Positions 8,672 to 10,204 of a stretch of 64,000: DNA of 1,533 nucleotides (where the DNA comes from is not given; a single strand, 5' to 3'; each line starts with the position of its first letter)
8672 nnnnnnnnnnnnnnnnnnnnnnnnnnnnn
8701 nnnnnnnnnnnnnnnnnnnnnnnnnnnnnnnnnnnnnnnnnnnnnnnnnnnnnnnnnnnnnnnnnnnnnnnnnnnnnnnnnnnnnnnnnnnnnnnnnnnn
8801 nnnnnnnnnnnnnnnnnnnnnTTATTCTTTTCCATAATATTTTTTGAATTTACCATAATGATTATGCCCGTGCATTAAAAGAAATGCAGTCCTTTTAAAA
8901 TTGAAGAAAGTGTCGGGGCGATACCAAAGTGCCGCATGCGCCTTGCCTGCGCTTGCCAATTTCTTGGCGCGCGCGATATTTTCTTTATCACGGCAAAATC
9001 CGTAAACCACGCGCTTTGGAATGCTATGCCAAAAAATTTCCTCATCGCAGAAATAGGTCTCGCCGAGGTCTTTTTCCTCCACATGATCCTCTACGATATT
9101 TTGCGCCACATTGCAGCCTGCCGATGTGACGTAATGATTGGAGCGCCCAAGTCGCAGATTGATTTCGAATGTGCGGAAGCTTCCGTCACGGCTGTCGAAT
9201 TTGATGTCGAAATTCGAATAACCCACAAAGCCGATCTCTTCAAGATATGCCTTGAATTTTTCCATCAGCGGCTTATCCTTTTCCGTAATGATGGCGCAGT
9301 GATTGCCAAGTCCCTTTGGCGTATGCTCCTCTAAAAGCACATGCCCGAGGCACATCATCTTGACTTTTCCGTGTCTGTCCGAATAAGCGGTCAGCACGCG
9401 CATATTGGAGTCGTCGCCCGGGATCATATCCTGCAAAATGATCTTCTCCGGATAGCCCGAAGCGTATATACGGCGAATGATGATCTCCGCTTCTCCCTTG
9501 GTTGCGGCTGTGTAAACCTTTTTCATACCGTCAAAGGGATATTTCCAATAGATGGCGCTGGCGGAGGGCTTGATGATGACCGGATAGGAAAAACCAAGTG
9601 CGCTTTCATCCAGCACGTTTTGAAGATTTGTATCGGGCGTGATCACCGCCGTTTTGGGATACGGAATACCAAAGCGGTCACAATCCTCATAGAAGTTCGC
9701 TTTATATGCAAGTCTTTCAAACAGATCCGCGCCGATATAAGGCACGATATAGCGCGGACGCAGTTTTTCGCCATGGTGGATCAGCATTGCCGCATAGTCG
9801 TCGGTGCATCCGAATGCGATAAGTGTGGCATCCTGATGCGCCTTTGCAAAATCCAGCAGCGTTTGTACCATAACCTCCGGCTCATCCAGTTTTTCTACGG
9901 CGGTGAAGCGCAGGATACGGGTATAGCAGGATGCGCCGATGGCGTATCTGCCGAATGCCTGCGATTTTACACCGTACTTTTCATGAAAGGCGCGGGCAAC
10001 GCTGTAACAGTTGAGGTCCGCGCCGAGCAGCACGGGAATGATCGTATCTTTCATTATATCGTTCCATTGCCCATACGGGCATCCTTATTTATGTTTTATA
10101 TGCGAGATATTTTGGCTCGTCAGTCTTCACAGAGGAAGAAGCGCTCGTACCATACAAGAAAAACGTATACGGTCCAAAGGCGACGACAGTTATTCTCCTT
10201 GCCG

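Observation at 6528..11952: murE sits in a block with aspartate racemase, an ATP-grasp ligase and an AsnB-type amidotransferase: predicted Lys-D-Asp/D-isoAsn peptidoglycan cross-bridge module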

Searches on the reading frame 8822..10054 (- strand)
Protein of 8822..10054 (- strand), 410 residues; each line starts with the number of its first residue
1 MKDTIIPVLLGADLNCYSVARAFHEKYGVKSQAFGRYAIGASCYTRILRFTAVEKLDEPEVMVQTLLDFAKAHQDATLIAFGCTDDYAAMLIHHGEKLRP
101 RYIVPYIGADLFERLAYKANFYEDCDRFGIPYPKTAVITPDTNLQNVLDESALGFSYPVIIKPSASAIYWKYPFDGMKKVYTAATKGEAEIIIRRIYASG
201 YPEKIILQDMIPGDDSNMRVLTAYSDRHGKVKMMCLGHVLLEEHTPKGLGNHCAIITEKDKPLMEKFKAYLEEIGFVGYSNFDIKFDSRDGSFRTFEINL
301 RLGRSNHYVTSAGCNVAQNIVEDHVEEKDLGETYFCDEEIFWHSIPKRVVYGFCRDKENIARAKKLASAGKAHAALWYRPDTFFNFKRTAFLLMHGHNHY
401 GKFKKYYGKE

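Call 3: search_protein_families(library=pfam, proteins=[window:8822-10054:-])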
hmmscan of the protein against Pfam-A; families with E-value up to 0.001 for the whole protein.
window:8822-10054:- (410 aa): 0 families

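Call 4: search_protein_families(library=ncbifam, proteins=[window:8822-10054:-])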
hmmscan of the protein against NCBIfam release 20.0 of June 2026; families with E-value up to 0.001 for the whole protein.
window:8822-10054:- (410 aa): 3 families
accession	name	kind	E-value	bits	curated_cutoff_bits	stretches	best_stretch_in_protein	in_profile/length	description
NF009406.0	PRK12767.1-5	equivalog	0.0001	21.5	271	1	64-323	61-292/327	carbamoyl phosphate synthase-like protein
NF009402.0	PRK12767.1-1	equivalog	0.00024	20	218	1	124-328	122-302/329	carbamoyl phosphate synthase-like protein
NF009404.0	PRK12767.1-3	equivalog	0.00025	20.1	316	1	62-322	57-304/344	carbamoyl phosphate synthase-like protein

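Call 11: search_solved_structures(query=window:8822-10054:-, max_evalue=1, show_alignments=2)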
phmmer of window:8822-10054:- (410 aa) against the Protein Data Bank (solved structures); distinct sequences matched with E-value up to 1: 0.

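Call 12: find_homologous_proteins(query=window:8822-10054:-, max_evalue=0.00001)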
Query window:8822-10054:- (410 aa): 5458 proteins with E <= 0.00001 among 8000 candidates; the best 120 are listed.
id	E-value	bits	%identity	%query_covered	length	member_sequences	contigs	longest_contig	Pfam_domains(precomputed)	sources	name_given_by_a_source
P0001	2.1e-284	960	100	100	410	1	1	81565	-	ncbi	-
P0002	1.9e-239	812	83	100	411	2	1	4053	-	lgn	-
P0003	8.6e-234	794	81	100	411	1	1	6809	-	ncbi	-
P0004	5.2e-231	785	81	100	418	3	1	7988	-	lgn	-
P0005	1.8e-230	783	81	99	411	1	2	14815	-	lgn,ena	-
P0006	2.8e-230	782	81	99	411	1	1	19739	-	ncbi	-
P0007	6.6e-230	781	80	99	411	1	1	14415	-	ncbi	-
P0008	8.4e-230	781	81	99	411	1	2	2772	-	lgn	-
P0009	1.3e-229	780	81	99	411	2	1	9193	-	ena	-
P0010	2.8e-229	779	80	99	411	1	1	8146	-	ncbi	-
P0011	6.7e-229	778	80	99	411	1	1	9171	-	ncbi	-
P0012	1.9e-228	776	80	99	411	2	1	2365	-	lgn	-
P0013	2.0e-228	776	81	100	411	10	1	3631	-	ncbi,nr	ncbi:MAG: ATP-grasp domain-containing protein [Clostridia bacterium]|nr:ATP-grasp domain-containing 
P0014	2.8e-228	776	81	99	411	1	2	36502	-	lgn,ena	-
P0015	4.8e-228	775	81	99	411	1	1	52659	-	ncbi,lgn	-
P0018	1.4e-227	773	80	100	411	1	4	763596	-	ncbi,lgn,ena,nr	ncbi:MAG: ATP-grasp domain-containing protein [Clostridia bacterium]|nr:ATP-grasp domain-containing 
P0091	1.7e-149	516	57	98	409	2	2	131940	-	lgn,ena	-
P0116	5.9e-148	511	56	98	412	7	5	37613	-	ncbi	ncbi:MAG: ATP-grasp domain-containing protein [Ruthenibacterium sp.]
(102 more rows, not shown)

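Call 13: find_encoding_contigs(protein=P0001, flank=10000, max_places=3)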
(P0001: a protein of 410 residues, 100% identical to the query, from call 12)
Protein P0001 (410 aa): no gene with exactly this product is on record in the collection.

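Call 16: find_encoding_contigs(protein=P0018, flank=10000, max_places=2)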
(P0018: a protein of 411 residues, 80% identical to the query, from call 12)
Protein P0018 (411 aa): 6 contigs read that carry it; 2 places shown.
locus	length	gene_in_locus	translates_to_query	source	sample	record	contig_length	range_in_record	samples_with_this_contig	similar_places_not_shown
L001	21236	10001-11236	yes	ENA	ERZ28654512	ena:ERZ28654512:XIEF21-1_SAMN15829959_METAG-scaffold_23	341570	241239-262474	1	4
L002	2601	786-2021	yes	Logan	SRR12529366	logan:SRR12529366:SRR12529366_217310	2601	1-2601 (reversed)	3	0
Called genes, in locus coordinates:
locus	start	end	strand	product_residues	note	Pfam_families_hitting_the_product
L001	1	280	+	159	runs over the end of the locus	PF00160:Pro_isomerase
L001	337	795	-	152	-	PF12821:ThrE_2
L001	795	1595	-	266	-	PF06738:ThrE, PF12821:ThrE_2 (weak)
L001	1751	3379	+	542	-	PF04545:Sigma70_r4 (faint), PF08281:Sigma70_r4_2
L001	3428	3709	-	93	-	-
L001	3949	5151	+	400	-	-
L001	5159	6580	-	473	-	PF03323:GerA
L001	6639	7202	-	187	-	PF01520:Amidase_3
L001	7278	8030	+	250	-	PF01171:ATP_bind_3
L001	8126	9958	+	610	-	PF13522:GATase_6, PF13537:GATase_7, PF00733:Asn_synthase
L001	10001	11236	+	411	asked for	-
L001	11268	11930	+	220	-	PF01177:Asp_Glu_race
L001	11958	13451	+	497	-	PF08245:Mur_ligase_M, PF02875:Mur_ligase_C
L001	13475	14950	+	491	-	PF08757:CotH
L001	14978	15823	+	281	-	PF02153:PDH_N, PF20463:PDH_C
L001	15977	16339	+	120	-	PF03965:Penicillinase_R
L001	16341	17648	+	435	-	PF05569:Peptidase_M56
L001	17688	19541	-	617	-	PF02065:Melibiase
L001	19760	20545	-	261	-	PF02811:PHP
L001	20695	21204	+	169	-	PF04542:Sigma70_r2, PF08281:Sigma70_r4_2 (weak), PF04545:Sigma70_r4 (weak)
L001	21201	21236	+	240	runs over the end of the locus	-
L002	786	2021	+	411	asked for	-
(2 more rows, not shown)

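Call 17: find_encoding_contigs(protein=P0116, flank=8000, max_places=2)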
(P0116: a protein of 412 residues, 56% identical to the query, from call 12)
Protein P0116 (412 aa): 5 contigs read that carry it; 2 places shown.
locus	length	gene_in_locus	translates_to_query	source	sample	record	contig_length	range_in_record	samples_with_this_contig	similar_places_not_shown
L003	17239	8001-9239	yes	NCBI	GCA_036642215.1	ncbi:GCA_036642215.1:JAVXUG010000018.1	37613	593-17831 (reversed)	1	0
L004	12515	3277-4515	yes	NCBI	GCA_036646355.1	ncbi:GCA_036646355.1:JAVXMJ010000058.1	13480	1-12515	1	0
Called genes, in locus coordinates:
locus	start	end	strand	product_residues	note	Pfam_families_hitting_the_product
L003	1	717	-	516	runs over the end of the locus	PF12072:RNase_Y_N, PF00013:KH_1 (weak), PF01966:HD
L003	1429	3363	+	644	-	PF02824:TGS, PF07973:tRNA_SAD, PF00587:tRNA-synt_2b, PF03129:HGTP_anticodon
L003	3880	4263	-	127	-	-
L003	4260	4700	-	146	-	PF12646:DUF3783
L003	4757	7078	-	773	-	PF16875:Glyco_hydro_36N, PF02065:Melibiase, PF01055:Glyco_hydro_31_2nd (weak), PF16874:Glyco_hydro_36C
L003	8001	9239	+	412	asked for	-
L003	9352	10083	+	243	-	PF01177:Asp_Glu_race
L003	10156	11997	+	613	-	PF13522:GATase_6, PF13537:GATase_7, PF00733:Asn_synthase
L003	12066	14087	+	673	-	PF00133:tRNA-synt_1, PF01406:tRNA-synt_1e, PF09334:tRNA-synt_1g, PF00133:tRNA-synt_1, PF19303:Anticodon_3, PF08264:Anticodon_1 (faint), PF01588:tRNA_bind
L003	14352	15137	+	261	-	PF01026:TatD_DNase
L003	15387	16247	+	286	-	PF05116:S6PP (faint), PF08282:Hydrolase_3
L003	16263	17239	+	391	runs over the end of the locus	PF00730:HhH-GPD, PF00633:HHH (weak), PF14815:NUDIX_4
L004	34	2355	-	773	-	PF16875:Glyco_hydro_36N, PF02065:Melibiase, PF01055:Glyco_hydro_31_2nd (weak), PF16874:Glyco_hydro_36C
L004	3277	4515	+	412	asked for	-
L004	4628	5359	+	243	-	PF01177:Asp_Glu_race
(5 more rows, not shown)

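Call 18: find_encoding_contigs(protein=P0091, flank=8000, max_places=2)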
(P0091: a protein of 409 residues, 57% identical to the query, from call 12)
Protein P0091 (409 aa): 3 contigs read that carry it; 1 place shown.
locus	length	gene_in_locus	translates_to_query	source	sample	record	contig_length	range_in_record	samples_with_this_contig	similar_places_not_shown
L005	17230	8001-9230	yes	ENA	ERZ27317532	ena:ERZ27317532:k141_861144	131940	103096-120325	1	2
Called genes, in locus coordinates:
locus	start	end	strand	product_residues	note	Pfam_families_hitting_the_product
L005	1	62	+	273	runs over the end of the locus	PF08282:Hydrolase_3, PF05116:S6PP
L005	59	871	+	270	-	PF02811:PHP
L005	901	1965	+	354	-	PF04346:EutH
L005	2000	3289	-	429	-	-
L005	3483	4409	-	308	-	PF00701:DHDPS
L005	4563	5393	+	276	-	PF02311:AraC_binding (weak), PF07883:Cupin_2 (weak), PF00165:HTH_AraC (weak), PF12833:HTH_18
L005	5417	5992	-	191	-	PF13302:Acetyltransf_3, PF13420:Acetyltransf_4, PF00583:Acetyltransf_1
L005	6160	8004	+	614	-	PF13522:GATase_6, PF12481:DUF3700, PF13537:GATase_7, PF00733:Asn_synthase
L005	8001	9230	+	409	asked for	-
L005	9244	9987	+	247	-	PF01177:Asp_Glu_race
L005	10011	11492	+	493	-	PF01225:Mur_ligase (weak), PF08245:Mur_ligase_M, PF02875:Mur_ligase_C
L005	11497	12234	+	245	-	PF27840:ScmC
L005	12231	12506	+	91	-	PF05402:PqqD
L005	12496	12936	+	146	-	-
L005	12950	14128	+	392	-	-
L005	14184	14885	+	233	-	PF20582:UPF0758_N (weak), PF04002:RadC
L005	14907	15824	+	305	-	PF00485:PRK, PF13238:AAA_18 (weak)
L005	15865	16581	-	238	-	PF01656:CbiA (weak), PF10609:ParA (faint), PF13614:AAA_31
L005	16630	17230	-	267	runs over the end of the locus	PF02706:Wzz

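Call 22: search_protein_representatives(protein=window:8822-10054:-)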
Query: 410 residues. Proteins with E-value up to 0.001 (for the whole library): 3332; up to 1e-10: 1134; up to 1e-30: 373. The best 150 are listed.
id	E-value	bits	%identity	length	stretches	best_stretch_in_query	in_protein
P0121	7.3e-137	472.9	51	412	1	2-406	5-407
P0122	2.0e-127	441.8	51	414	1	5-409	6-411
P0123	6.5e-125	433.5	49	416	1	5-404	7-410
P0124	3.8e-124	431.0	50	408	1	2-406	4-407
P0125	6.0e-121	420.4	48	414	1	1-403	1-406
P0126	1.4e-119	416.0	52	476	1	4-367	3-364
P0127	6.0e-116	404.0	46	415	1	6-409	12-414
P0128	5.6e-112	390.9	79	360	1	4-213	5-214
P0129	3.3e-98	345.6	44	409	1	6-406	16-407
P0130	4.8e-98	345.0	41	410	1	5-404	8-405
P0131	5.7e-97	341.5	42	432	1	4-406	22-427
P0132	1.1e-94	333.9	43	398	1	4-409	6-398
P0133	5.4e-94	331.7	41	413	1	2-408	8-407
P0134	3.2e-92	325.8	41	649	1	6-407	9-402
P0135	1.1e-91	324.0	40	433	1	2-408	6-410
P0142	1.5e-86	307.2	39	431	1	5-409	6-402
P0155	3.2e-79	283.0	37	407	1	3-408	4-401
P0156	6.6e-79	282.0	36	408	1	6-408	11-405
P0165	2.0e-76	273.8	39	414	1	5-406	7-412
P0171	3.8e-74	266.3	35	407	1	2-404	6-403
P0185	3.9e-70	253.1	36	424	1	5-409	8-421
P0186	5.7e-70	252.5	36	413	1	3-383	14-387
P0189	2.7e-69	250.3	35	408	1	1-407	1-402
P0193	1.3e-68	248.0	36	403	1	5-408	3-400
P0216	5.5e-64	232.8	35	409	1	1-407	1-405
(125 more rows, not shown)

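Call 24: list_cluster_members(proteins=[P0142, P0155, P0156, P0171, P0165, P0185, P0189, P0193, P0216, P0186])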
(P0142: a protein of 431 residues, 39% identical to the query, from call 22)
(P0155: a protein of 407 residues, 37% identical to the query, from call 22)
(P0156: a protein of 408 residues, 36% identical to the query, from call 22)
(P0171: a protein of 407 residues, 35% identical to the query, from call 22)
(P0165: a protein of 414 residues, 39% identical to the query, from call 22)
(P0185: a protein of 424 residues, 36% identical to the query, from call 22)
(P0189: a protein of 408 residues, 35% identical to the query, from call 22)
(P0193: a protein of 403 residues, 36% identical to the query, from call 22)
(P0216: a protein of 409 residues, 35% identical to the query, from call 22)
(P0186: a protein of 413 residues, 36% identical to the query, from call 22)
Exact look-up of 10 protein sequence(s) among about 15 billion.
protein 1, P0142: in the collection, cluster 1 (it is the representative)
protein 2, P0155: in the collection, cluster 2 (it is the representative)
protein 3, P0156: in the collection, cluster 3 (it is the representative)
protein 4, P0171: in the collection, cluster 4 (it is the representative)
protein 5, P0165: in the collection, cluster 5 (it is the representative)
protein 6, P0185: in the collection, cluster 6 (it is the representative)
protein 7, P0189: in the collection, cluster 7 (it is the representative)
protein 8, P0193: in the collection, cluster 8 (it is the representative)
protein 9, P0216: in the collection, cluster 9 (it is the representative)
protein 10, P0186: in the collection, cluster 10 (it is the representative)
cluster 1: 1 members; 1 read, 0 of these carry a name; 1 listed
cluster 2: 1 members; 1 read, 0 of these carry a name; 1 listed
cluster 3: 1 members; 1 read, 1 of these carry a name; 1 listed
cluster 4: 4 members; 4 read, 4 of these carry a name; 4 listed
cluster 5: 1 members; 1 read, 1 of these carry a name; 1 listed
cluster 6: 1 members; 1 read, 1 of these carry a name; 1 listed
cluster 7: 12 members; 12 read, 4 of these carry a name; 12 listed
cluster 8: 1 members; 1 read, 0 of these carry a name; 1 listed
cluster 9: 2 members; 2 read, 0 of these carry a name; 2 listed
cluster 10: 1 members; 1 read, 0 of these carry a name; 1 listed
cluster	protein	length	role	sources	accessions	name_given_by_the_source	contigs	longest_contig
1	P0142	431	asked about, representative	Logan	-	-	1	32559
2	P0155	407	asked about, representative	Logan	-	-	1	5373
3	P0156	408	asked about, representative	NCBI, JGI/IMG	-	D-aspartate ligase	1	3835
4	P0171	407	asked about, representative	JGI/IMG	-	D-aspartate ligase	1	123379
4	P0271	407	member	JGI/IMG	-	D-aspartate ligase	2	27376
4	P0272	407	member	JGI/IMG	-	D-aspartate ligase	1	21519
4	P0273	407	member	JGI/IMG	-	D-aspartate ligase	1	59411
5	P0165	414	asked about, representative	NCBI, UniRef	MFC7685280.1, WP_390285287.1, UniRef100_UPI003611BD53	ATP-grasp domain-containing protein [Ureibacillus sp. GCM10028918] | carboxylate--amine ligase n=1 Tax=Ureibacillus sp. GCM10028918 TaxID=3273429 ...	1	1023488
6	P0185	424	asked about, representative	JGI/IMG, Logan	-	D-aspartate ligase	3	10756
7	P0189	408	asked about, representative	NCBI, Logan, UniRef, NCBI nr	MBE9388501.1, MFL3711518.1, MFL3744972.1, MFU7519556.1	hypothetical protein [Vagococcus salmoninarum] | carboxylate--amine ligase n=1 Tax=Vagococcus salmoninarum TaxID=2739 RepID=UPI001881EC67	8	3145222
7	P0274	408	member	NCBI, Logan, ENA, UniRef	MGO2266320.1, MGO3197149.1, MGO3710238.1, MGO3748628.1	carboxylate--amine ligase [Vagococcus salmoninarum] | carboxylate--amine ligase n=1 Tax=Vagococcus salmoninarum TaxID=2739 RepID=UPI003F99EBCC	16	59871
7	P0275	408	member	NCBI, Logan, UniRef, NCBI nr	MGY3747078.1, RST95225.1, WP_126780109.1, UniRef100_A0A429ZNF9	carboxylate--amine ligase [Vagococcus salmoninarum] | ATP-grasp domain-containing protein n=1 Tax=Vagococcus salmoninarum TaxID=2739 ... | hypothetical protein [Vagococcus salmoninarum]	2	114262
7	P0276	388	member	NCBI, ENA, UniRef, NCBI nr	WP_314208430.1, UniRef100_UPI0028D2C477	carboxylate--amine ligase [Vagococcus salmoninarum] | carboxylate--amine ligase n=1 Tax=Vagococcus salmoninarum TaxID=2739 RepID=UPI0028D2C477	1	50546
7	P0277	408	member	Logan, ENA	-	-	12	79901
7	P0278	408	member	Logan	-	-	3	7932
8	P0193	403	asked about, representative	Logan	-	-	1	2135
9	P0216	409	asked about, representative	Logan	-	-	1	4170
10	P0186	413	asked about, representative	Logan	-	-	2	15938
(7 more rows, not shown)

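Call 27: find_related_loci(query=A1, collection=genome_contigs, flank=6000)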
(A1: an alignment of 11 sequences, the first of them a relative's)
Query A1 (408 aa) in genome_contigs; peptide patterns used: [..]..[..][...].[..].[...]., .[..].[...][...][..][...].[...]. (x = any residue, [..] = any of these).
600 stretches matched a pattern (row limit reached: there are more); 587 encode a relative of the query (tblastn E <= 1e-3); the best 80 are kept; 80 distinct loci.
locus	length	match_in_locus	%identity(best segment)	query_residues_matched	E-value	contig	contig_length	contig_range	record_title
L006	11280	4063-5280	47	1-405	1e-110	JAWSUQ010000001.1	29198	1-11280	MAG: Bacillota bacterium isolate B4G8CH4-15 NODE_1_length_29198_cov_2.885684, whole genome shotgun sequence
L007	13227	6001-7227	43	1-405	7e-104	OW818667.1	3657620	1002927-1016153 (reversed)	metagenome genome assembly, chromosome: 1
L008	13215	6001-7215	40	1-406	2e-99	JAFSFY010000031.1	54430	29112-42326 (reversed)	MAG: Clostridia bacterium isolate RGIG3107 Goat_Rectum-6__c396622, whole genome shotgun sequence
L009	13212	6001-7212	41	2-406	4e-99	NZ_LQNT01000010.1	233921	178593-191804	Bhargavaea cecembensis strain T14 contig_3, whole genome shotgun sequence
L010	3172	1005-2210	41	4-406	1e-99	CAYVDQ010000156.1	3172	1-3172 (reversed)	MAG TPA_asm: uncultured Eubacteriales bacterium isolate SRP315200_co2_76 genome assembly, contig: NODE_64822_length_3172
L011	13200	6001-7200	42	5-405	7e-97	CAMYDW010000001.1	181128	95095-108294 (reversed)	MAG TPA_asm: uncultured Peptococcaceae bacterium isolate SRR17635698_bin.14_metaWRAP_v1.3_MAG genome assembly, contig: E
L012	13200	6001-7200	41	4-406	1e-96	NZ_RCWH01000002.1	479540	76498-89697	Planomicrobium sp. Y74 2, whole genome shotgun sequence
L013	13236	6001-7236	40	5-407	1e-96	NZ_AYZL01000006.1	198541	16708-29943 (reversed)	Holzapfeliella floricola DSM 23037 = JCM 16512 strain DSM 23037 NODE_9, whole genome shotgun sequence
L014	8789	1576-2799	41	1-406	2e-96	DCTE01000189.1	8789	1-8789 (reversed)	MAG TPA_asm: Ruminococcaceae bacterium UBA1448 UBA1448_contig_39984, whole genome shotgun sequence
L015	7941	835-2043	40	3-406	2e-96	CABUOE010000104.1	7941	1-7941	MAG TPA_asm: uncultured Clostridiales bacterium isolate MGYG-HGUT-04184 genome assembly, contig: GUT_GENOME258823_104, w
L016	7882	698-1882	40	6-398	2e-96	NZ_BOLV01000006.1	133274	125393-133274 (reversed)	Lacticaseibacillus suilingensis strain ZW152 contig6, whole genome shotgun sequence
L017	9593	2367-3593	40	3-403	2e-96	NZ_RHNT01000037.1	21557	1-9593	Companilactobacillus furfuricola strain JCM 18764 contig37, whole genome shotgun sequence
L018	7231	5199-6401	40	5-406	7e-96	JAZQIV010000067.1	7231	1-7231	MAG: Acutalibacteraceae bacterium isolate T1900044622_TS20190088.MAGScoT_cleanbin_000018 SGB_904_k141_794838, whole geno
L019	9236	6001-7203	40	5-406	1e-95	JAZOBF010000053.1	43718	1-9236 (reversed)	MAG: Acutalibacteraceae bacterium isolate T1900044759_TS20190225.MAGScoT_cleanbin_000001 SGB_2337_k141_251877, whole gen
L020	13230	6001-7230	40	3-404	2e-95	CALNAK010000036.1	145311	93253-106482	MAG TPA_asm: uncultured Lactobacillus sp. isolate ERR4757810_bin.45_CONCOCT_v1.1_MAG genome assembly, contig: ERZ1760302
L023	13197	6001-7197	41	5-406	3e-95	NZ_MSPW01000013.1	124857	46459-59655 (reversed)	Viridibacillus arenosi strain FSL R5-0213 NODE_13_length_124857_cov_3.3865, whole genome shotgun sequence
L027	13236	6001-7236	40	3-405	2e-94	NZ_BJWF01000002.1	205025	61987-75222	Enterococcus villorum strain NBRC 100699 sequence002, whole genome shotgun sequence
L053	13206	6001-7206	41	5-404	2e-91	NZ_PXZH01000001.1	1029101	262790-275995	Vagococcus humatus strain JCM 31581 1, whole genome shotgun sequence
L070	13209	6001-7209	39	2-406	1e-89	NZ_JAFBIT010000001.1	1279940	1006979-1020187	Anaeromassilibacillus senegalensis strain An867 An867_NODE_1_length_1279940_cov_24.454751_pilon, whole genome shotgun se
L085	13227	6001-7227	39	4-404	1e-87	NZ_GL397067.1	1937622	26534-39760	Pediococcus acidilactici DSM 20284 SCAFFOLD1, whole genome shotgun sequence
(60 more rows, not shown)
